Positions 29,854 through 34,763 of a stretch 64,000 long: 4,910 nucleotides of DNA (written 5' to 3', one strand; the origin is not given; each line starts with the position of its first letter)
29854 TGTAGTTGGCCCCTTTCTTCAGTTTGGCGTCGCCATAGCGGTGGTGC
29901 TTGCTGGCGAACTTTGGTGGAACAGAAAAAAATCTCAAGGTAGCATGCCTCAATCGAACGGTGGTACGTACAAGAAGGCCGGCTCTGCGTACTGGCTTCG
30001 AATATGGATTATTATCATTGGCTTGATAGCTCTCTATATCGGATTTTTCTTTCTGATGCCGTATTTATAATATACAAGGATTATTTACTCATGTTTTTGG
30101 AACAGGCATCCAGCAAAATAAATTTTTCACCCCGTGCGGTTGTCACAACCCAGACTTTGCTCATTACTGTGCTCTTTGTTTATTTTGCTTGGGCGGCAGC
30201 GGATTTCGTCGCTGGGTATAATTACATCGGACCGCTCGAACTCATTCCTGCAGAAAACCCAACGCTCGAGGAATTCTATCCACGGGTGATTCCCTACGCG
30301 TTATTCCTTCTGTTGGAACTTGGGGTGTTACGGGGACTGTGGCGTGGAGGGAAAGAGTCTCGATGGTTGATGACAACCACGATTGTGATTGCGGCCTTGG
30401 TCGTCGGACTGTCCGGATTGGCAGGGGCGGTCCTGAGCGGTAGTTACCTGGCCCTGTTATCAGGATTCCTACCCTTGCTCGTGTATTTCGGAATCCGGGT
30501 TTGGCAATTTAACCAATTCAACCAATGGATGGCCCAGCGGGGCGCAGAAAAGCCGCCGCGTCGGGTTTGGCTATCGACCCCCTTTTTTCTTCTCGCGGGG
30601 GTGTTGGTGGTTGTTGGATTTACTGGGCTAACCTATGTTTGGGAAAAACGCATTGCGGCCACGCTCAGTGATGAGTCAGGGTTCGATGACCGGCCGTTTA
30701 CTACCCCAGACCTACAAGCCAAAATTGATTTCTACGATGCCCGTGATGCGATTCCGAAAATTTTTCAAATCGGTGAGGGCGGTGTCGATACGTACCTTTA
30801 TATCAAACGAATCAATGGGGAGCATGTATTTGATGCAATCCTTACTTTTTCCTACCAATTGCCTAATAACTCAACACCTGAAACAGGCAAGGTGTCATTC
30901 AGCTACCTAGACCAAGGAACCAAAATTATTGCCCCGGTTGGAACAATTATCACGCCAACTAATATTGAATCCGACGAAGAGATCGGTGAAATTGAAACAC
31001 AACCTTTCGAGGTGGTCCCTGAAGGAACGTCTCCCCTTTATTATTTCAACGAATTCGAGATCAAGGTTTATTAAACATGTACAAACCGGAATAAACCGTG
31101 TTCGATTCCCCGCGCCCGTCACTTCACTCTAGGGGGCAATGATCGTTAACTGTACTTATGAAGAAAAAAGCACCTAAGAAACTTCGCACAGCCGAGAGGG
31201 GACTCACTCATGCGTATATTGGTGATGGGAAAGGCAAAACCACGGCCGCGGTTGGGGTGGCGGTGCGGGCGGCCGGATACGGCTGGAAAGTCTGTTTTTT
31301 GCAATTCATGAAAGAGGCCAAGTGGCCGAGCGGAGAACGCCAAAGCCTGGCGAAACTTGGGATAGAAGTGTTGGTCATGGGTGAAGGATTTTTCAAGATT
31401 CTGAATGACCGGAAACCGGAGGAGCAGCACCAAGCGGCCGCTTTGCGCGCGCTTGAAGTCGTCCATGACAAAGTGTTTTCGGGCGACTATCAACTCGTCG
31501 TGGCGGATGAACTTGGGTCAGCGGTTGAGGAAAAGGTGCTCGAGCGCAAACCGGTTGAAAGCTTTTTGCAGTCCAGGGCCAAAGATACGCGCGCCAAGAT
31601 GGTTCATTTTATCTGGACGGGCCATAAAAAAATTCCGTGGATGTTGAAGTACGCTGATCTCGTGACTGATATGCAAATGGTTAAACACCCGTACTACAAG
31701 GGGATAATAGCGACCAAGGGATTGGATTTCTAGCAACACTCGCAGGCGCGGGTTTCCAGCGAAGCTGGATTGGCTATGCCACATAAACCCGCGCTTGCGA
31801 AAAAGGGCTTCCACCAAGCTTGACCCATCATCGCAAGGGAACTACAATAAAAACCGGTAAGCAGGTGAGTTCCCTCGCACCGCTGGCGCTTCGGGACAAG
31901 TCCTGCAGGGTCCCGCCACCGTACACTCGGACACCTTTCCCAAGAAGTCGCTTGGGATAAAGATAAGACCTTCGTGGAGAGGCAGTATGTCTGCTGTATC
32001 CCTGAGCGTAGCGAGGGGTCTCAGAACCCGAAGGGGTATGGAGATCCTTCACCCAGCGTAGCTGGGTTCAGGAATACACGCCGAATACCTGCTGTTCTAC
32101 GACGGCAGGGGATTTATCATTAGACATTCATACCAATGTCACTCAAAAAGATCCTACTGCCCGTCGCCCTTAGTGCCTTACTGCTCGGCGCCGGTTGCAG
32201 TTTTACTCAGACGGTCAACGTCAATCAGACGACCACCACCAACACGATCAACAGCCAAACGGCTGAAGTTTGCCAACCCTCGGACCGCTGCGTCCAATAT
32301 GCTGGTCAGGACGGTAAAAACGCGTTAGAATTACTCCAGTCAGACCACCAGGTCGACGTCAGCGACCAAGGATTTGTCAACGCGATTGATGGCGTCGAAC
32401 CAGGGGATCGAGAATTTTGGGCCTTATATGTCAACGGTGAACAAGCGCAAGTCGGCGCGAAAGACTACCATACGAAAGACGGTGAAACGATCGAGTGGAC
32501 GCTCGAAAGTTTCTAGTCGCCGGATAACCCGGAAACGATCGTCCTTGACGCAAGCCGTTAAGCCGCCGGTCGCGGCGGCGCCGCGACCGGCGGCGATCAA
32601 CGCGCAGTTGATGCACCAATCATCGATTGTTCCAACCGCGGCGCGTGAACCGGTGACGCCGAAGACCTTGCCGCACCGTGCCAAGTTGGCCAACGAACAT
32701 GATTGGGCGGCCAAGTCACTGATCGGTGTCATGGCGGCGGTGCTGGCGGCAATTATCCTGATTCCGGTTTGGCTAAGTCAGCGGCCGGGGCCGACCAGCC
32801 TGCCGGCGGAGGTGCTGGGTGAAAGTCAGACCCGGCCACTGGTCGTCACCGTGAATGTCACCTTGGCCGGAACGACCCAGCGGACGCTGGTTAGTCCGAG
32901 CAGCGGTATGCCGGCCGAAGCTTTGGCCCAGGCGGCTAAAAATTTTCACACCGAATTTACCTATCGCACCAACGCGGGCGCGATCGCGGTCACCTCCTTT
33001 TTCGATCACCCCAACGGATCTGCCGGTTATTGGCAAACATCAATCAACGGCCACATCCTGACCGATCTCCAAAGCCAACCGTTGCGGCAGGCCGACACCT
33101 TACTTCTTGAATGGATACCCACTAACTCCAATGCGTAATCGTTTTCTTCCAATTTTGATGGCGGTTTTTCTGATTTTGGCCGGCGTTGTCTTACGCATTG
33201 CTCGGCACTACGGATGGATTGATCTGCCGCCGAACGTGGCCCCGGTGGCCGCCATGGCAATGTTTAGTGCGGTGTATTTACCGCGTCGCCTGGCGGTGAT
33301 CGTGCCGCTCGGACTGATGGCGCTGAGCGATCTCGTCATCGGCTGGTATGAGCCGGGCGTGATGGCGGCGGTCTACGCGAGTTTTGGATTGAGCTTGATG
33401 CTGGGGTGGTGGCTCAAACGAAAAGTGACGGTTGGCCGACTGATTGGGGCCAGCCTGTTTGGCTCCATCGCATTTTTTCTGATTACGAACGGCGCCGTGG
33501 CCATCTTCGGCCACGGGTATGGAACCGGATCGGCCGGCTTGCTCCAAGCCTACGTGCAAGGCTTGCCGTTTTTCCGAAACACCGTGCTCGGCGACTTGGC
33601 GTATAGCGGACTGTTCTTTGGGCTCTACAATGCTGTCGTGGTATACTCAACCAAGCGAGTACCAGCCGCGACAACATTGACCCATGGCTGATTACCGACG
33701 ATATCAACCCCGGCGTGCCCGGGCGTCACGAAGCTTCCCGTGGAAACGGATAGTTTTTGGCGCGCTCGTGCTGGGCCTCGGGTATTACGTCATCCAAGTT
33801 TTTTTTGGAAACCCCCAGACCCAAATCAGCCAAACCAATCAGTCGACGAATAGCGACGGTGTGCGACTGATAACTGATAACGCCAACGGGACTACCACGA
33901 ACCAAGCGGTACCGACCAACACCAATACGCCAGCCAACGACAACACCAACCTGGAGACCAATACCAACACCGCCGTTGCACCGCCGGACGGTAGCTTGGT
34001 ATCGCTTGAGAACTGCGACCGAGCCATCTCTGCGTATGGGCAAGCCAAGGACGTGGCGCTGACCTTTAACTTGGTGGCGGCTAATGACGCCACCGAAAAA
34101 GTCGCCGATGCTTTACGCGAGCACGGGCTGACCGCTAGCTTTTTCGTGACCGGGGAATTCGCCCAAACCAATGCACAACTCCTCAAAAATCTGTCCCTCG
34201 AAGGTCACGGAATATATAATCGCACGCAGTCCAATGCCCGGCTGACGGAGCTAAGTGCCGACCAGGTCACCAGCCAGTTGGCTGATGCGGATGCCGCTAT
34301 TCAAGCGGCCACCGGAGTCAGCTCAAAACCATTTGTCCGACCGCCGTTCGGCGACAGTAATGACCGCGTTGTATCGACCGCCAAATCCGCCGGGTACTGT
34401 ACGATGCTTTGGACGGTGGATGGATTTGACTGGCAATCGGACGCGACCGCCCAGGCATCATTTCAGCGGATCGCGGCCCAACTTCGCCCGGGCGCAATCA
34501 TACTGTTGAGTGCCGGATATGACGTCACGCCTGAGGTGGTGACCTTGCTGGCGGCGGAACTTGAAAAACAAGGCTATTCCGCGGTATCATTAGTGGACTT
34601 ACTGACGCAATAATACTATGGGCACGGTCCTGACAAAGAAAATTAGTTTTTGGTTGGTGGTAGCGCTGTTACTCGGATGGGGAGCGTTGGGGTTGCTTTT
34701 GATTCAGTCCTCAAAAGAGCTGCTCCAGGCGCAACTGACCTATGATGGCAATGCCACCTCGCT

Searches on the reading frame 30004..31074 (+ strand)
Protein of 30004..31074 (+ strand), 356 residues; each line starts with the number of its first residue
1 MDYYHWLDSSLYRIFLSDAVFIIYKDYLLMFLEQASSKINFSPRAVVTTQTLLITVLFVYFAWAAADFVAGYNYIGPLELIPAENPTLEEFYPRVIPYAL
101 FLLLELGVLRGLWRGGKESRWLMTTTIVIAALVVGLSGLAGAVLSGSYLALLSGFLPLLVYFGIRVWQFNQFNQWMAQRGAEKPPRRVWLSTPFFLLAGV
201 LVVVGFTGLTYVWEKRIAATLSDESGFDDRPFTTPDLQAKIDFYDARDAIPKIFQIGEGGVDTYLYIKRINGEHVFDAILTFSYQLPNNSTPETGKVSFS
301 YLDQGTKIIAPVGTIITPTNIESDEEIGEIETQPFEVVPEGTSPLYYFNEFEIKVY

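Call 9: search_protein_families(library=pfam, proteins=[window:30004-31074:+], max_evalue=0.01)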
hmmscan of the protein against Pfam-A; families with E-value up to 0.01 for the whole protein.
window:30004-31074:+ (356 aa): 1 family
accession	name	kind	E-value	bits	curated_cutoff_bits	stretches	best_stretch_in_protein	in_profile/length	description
PF11808.13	PhoR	-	0.0007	20.4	27.1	1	127-186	6-62/86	Phosphate regulon sensor protein PhoR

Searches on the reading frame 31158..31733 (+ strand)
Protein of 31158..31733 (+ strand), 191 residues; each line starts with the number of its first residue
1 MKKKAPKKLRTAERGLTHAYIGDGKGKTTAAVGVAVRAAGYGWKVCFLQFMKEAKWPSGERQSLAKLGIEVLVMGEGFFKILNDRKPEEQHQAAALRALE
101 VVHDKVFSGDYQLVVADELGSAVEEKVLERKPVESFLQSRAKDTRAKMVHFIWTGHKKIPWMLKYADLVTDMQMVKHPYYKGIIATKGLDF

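Call 9: search_protein_families(library=pfam, proteins=[window:31158-31733:+], max_evalue=0.01)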
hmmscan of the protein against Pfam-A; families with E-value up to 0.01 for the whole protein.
window:31158-31733:+ (191 aa): 1 family
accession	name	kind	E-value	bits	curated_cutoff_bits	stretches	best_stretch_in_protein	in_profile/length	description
PF02572.21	CobA_CobO_BtuR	-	7.6e-50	169.9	25.7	1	13-191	1-172/172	ATP:corrinoid adenosyltransferase BtuR/CobO/CobP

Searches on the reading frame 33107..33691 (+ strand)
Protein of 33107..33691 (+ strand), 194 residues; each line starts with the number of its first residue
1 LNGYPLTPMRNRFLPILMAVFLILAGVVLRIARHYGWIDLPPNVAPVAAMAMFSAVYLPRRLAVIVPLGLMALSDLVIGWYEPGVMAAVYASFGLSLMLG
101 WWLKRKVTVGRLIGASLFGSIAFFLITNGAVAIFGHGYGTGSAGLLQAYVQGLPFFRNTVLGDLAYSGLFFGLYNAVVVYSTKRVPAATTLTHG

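Call 30: search_protein_families(library=pfam, proteins=[window:33107-33691:+], max_evalue=0.001)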
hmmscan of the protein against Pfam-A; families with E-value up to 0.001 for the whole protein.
window:33107-33691:+ (194 aa): 1 family
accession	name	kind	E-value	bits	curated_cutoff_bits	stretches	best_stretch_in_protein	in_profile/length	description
PF20221.3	DUF6580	-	1.2e-41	143.1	27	1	16-177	7-155/162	Family of unknown function (DUF6580)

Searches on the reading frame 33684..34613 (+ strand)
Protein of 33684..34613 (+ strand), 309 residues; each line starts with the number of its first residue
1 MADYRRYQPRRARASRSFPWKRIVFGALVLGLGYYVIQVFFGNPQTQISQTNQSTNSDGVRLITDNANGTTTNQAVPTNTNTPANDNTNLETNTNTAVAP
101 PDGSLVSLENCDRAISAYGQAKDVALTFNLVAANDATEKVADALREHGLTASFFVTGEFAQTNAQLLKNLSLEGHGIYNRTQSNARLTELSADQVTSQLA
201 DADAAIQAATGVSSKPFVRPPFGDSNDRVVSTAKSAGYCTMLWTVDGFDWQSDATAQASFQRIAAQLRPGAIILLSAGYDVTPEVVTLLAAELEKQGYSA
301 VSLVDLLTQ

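Call 30: search_protein_families(library=pfam, proteins=[window:33684-34613:+], max_evalue=0.001)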
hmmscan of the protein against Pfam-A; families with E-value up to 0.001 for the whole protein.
window:33684-34613:+ (309 aa): 1 family
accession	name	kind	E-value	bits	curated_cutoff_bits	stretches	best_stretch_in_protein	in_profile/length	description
PF01522.26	Polysacc_deac_1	-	2.4e-24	86.1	23.1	1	120-238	5-121/124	Polysaccharide deacetylase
